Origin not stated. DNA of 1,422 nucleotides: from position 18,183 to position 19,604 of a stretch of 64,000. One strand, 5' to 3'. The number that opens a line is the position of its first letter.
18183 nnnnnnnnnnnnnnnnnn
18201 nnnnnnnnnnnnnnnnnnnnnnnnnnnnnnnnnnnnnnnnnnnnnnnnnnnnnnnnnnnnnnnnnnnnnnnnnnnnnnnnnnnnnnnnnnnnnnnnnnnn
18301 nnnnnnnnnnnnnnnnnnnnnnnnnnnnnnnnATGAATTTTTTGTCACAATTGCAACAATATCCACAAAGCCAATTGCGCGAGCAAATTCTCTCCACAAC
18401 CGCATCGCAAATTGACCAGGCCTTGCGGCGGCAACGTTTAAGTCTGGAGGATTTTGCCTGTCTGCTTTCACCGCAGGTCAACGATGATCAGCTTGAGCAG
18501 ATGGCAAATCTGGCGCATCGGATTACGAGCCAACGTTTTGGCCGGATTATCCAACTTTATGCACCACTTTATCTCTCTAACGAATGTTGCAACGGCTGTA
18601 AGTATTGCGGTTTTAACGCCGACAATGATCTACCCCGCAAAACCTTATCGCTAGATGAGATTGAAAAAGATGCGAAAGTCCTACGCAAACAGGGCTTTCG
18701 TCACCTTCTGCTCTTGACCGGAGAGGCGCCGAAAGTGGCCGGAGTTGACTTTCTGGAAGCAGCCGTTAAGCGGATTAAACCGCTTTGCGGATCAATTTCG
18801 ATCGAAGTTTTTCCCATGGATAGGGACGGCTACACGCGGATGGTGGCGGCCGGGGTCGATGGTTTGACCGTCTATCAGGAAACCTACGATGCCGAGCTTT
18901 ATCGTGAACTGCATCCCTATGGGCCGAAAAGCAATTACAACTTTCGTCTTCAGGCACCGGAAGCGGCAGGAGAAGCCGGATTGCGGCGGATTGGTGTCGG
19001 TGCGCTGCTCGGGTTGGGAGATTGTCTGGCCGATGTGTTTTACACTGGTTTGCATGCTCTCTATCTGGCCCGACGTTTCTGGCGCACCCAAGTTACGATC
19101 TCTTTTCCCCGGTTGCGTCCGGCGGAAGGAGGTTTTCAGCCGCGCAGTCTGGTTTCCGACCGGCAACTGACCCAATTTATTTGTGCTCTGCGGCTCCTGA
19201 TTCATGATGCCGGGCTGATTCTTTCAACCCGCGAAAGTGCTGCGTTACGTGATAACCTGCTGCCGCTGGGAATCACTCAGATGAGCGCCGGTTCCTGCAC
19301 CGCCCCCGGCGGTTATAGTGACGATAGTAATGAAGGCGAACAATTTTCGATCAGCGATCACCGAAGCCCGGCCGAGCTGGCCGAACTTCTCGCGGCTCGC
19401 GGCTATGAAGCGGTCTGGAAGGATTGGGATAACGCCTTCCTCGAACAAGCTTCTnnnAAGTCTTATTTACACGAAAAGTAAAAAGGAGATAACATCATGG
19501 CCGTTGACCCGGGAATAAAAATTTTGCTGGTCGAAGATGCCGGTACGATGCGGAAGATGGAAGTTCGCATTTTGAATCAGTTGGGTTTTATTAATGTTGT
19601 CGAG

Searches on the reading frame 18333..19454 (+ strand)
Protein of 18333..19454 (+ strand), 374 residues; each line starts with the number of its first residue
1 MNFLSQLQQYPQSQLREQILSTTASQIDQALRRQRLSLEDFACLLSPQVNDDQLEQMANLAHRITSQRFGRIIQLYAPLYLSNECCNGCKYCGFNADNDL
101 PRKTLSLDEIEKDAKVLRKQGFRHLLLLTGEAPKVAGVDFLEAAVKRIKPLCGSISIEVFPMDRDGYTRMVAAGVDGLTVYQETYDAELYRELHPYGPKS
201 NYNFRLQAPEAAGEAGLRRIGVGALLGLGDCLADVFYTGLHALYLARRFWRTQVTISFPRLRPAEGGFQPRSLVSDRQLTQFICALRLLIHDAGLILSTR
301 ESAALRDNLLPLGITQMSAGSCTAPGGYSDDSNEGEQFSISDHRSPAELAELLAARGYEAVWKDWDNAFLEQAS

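Call 79: search_protein_families(library=ncbifam, proteins=[window:18333-19454:+], max_evalue=0.00001)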
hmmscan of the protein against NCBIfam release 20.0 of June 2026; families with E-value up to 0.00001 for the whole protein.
window:18333-19454:+ (374 aa): 13 families
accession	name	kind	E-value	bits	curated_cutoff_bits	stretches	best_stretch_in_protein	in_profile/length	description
TIGR02351.2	thiH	equivalog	4.1e-144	480.1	380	1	3-366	2-364/364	2-iminoacetate synthase ThiH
TIGR03955.1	rSAM_HydG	equivalog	1.2e-60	205.3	312.15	1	24-358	35-379/470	[FeFe] hydrogenase H-cluster radical SAM maturase HydG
TIGR03910.1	pyrrolys_PylB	equivalog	2.7e-23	82.4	348.2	1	26-236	8-219/347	methylornithine synthase PylB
TIGR03956.1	rSAM_HydE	equivalog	1.5e-19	70.4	254.6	1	27-227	2-200/340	[FeFe] hydrogenase H-cluster radical SAM maturase HydE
TIGR04158.1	rSAM_MIA_synth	equivalog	1.1e-14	54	400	1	65-355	51-356/368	3-methyl-2-indolic acid synthase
NF004884.0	PRK06245.1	equivalog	9.2e-09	34.6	209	1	80-134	20-73/340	7,8-didemethyl-8-hydroxy-5-deazariboflavin synthase subunit CofG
NF005609.0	PRK07360.1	equivalog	6.1e-08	31.8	426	1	24-160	9-147/374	7,8-didemethyl-8-hydroxy-5-deazariboflavin synthase subunit CofH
TIGR00423.1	TIGR00423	subfamily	7.9e-08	31.9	260.25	1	81-160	11-90/310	CofH family radical SAM protein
TIGR03700.1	mena_SCO4494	equivalog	2.3e-07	30.1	434.55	1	31-160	6-133/351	aminofutalosine synthase MqnE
TIGR03551.1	F420_cofH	equivalog_domain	2.3e-07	30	374.1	1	52-160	14-124/345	5-amino-6-(D-ribitylamino)uracil--L-tyrosine 4-hydroxyphenyl transferase CofH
TIGR03699.1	menaquin_MqnC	equivalog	8.1e-07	28.2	428.1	1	50-161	13-127/342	cyclic dehypoxanthinyl futalosine synthase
TIGR00433.2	bioB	equivalog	3e-06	26.7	225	1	48-293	13-254/307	biotin synthase BioB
TIGR02668.1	moaA_archaeal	equivalog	6.9e-06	25.3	325.25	1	68-222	4-153/303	GTP 3',8-cyclase MoaA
